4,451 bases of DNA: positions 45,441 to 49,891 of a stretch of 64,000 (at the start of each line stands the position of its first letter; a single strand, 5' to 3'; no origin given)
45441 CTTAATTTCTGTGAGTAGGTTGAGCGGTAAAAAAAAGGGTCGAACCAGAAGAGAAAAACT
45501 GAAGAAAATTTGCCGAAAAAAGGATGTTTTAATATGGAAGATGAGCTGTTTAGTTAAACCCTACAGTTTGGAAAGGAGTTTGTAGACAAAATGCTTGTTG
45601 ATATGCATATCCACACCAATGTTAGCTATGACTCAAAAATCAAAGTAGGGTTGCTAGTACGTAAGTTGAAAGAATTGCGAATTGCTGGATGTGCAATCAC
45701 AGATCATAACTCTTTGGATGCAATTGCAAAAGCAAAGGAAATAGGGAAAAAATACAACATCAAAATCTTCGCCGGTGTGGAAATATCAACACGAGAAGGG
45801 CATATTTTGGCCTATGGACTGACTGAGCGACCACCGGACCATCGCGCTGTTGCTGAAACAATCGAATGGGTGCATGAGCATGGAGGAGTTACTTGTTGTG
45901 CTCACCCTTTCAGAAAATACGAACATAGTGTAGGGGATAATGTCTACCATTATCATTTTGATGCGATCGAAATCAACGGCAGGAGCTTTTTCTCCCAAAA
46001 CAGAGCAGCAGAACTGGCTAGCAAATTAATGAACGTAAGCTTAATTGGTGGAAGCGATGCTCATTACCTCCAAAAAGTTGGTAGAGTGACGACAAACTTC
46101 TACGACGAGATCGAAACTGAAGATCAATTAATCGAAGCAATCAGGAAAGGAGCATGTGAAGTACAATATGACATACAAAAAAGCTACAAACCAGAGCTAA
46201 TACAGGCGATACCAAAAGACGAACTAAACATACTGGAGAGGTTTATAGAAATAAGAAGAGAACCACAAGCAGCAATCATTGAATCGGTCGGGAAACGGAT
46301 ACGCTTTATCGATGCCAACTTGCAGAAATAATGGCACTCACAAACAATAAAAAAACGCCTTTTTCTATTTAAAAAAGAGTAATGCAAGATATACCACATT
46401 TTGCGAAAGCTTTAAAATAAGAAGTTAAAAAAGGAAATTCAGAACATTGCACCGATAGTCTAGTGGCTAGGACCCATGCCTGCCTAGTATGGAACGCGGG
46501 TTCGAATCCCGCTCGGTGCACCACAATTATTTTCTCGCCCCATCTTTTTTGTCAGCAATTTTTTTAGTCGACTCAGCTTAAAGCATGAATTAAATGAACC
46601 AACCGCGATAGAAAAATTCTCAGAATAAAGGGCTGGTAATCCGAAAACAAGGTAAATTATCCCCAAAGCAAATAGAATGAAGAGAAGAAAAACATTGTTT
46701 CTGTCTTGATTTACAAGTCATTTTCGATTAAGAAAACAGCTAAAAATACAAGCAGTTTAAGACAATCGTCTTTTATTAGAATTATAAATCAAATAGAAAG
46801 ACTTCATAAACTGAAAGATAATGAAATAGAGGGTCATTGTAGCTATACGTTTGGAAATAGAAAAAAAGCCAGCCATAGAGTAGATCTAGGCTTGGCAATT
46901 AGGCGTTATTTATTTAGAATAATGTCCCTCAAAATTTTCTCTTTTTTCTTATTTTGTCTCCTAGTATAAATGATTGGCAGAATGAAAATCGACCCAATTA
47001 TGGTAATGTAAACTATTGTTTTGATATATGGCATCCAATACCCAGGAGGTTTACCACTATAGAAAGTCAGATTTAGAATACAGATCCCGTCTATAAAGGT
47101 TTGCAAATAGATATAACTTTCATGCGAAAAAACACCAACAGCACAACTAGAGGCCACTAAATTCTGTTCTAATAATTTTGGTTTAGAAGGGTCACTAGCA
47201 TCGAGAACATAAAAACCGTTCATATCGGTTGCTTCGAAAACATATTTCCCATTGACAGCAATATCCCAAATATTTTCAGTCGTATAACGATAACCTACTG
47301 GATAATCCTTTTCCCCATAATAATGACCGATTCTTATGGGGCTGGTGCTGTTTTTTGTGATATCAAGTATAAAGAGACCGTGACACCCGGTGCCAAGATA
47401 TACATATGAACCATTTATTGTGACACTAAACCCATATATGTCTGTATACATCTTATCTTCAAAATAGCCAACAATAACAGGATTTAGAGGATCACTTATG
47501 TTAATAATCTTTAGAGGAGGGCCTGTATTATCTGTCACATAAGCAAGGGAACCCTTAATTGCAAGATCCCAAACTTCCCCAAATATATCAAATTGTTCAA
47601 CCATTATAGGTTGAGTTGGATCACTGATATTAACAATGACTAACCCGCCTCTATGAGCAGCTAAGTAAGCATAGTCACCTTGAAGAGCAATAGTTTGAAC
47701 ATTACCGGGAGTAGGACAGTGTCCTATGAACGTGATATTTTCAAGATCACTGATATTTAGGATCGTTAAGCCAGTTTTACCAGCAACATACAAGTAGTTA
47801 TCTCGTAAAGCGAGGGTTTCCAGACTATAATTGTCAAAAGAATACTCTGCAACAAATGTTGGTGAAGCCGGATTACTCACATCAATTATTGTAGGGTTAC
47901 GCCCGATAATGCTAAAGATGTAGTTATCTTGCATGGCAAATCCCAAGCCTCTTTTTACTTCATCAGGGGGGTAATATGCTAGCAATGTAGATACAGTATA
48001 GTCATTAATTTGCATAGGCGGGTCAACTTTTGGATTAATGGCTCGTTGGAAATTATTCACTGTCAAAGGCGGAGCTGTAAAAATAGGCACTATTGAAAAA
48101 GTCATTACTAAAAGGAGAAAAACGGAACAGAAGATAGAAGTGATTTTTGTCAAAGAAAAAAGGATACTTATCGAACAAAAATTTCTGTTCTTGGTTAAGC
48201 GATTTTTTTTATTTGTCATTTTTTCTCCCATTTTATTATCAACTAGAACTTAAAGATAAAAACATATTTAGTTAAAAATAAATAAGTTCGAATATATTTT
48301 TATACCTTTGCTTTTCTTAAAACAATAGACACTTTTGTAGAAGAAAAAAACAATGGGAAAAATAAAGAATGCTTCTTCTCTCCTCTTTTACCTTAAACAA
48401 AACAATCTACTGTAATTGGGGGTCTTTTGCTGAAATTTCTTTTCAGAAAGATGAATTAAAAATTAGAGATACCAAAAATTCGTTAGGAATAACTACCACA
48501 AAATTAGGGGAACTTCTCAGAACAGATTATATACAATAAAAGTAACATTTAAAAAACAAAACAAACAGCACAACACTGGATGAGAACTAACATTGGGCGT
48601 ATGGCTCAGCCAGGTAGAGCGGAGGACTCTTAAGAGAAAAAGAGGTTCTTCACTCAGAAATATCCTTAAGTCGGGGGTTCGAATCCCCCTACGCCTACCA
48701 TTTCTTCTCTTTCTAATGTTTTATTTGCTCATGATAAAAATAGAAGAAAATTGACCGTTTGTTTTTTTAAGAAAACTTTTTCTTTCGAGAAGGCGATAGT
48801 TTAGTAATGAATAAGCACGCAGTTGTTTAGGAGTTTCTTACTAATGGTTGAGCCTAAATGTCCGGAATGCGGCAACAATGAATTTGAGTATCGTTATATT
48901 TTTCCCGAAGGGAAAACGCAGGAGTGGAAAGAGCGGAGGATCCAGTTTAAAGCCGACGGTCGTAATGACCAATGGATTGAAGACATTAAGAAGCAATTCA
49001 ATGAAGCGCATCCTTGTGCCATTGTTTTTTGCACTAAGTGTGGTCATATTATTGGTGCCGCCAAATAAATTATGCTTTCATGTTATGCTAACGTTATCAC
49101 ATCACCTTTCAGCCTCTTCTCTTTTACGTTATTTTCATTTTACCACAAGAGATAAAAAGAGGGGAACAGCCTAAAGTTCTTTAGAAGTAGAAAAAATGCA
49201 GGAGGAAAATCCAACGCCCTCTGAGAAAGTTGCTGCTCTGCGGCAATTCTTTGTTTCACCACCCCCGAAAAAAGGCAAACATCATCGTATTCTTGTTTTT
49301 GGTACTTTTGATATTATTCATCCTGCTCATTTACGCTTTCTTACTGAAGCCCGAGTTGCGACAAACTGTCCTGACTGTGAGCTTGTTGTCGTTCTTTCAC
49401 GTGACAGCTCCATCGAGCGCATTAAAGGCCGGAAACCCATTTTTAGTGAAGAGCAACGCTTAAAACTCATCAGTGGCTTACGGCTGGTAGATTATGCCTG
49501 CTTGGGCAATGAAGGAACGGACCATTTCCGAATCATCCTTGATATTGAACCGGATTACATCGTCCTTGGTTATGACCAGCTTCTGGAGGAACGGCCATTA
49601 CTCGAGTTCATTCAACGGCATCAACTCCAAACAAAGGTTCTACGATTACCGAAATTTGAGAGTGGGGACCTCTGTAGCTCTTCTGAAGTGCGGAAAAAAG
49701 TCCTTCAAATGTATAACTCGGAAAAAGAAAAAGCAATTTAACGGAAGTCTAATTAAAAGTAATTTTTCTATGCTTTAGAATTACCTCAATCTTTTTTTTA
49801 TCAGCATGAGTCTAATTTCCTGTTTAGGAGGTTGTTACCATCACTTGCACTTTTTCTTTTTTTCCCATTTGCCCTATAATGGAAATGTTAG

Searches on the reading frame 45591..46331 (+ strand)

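Call 75: search_protein_families(library=pfam, proteins=[window:45591-46331:+], max_evalue=0.00001)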
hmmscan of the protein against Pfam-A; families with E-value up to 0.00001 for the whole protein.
window:45591-46331:+ (246 aa): 2 families
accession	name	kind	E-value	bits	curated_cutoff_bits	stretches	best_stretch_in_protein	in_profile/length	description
PF13263.12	PHP_C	-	2.4e-15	56.3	21.3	1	136-189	3-56/56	PHP-associated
PF02811.25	PHP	-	2.1e-11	44.9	26.4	1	4-96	1-94/164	PHP domain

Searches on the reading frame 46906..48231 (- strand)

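Call 75: search_protein_families(library=pfam, proteins=[window:46906-48231:-], max_evalue=0.00001)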
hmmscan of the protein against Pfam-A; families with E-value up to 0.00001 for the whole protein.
window:46906-48231:- (441 aa): 2 families
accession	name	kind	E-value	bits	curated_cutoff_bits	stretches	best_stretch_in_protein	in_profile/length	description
PF08309.17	LVIVD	-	1.7e-43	146.1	20.2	2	175-215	1-41/42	LVIVD repeat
PF16819.11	DUF5074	-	6.6e-06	25.8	27.2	0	265-355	100-180/353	Domain of unknown function (DUF5074)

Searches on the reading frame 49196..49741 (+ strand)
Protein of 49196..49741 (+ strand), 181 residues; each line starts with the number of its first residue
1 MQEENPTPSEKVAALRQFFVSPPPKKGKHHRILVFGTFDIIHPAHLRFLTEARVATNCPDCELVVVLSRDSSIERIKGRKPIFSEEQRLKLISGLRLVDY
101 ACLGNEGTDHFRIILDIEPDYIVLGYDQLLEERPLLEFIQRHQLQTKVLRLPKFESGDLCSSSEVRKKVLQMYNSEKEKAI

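Call 75: search_protein_families(library=pfam, proteins=[window:49196-49741:+], max_evalue=0.00001)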
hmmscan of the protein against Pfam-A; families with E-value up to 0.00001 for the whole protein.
window:49196-49741:+ (181 aa): 1 family
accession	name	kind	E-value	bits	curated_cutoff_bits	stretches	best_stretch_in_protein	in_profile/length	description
PF01467.32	CTP_transf_like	-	7e-15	55.8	21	1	34-167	2-132/133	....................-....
